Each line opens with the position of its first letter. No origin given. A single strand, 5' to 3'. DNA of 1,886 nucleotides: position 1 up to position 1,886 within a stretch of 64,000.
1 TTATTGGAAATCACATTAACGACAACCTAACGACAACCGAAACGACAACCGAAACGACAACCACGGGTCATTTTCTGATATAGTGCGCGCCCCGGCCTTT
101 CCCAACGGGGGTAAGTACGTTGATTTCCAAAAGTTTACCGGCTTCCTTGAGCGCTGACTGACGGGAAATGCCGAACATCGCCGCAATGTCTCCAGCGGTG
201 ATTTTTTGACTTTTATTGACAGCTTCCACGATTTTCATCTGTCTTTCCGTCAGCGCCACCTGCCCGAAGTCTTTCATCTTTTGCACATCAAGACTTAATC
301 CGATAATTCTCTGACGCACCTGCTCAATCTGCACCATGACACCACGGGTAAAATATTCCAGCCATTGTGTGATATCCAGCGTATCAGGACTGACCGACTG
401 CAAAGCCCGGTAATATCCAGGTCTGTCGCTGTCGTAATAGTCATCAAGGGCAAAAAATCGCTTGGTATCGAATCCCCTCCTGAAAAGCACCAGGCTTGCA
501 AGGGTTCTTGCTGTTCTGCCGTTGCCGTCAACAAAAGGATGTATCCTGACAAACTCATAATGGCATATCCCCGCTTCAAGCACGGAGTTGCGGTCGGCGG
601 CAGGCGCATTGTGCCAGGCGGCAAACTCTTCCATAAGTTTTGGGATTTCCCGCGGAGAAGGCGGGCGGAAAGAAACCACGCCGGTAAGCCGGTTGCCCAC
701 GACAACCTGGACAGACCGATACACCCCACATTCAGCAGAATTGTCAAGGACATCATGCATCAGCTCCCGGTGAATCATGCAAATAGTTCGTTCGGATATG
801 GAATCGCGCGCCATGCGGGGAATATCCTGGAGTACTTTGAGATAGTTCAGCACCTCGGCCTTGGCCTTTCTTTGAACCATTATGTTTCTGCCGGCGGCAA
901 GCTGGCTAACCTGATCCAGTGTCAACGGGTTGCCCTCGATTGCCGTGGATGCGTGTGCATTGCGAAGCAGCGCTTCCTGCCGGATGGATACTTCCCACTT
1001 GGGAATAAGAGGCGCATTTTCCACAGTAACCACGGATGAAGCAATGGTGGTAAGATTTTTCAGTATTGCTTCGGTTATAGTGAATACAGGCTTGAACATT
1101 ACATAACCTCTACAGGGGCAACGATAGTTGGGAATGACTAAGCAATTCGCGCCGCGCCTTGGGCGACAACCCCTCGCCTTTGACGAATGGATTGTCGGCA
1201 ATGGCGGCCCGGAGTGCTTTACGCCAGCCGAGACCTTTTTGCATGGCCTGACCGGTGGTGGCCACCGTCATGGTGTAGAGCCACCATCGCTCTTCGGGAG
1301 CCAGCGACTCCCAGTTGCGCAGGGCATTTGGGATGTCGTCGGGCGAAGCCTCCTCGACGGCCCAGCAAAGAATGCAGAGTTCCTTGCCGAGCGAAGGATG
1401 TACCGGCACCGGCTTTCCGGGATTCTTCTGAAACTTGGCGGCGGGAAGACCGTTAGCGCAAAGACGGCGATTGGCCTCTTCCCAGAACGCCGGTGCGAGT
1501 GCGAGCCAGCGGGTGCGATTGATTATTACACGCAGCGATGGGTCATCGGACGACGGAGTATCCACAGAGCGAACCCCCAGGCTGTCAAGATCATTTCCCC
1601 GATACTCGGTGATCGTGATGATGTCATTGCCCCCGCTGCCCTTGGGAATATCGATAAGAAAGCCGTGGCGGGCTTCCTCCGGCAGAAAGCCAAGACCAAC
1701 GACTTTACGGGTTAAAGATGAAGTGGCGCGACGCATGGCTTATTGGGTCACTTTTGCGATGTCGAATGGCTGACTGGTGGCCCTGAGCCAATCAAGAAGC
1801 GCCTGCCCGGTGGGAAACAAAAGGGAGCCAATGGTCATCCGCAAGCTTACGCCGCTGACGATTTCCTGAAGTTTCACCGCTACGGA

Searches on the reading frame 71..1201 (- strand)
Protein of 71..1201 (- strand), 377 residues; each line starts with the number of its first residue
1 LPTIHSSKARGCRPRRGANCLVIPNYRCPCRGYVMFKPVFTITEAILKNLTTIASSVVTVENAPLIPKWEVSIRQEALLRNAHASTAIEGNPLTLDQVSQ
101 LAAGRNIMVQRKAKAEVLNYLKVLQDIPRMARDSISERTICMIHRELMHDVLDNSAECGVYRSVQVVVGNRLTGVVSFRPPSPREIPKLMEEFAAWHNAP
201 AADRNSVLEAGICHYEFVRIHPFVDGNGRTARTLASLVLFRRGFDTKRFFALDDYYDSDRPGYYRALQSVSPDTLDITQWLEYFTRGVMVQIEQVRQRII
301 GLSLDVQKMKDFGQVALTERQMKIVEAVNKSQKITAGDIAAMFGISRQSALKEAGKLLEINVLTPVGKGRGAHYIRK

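Call 21: search_protein_families(library=pfam, proteins=[window:71-1201:-], max_evalue=0.001)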
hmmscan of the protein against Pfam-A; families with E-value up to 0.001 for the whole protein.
window:71-1201:- (377 aa): 3 families
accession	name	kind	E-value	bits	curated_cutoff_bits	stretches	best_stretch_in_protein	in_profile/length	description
PF02661.23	Fic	-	1.4e-22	80.7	24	1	135-239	2-93/93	Fic/DOC family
PF22168.2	DIP2311-like_C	-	0.0008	20.1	27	0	334-374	20-60/63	Transcriptional regulator DIP2311-like, C-terminal domain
PF13784.11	Fic_N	-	0.00088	19.7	26.7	0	77-124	31-77/82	Fic/DOC family N-terminal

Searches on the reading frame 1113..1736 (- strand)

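Call 69: search_protein_families(library=pfam, proteins=[window:1113-1736:-], max_evalue=0.001)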
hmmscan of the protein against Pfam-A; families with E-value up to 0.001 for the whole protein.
window:1113-1736:- (208 aa): 1 family
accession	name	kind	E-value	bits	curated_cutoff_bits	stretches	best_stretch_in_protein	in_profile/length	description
PF12635.12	DUF3780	-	3.8e-39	134.8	27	1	11-186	3-164/184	Protein of unknown function (DUF3780)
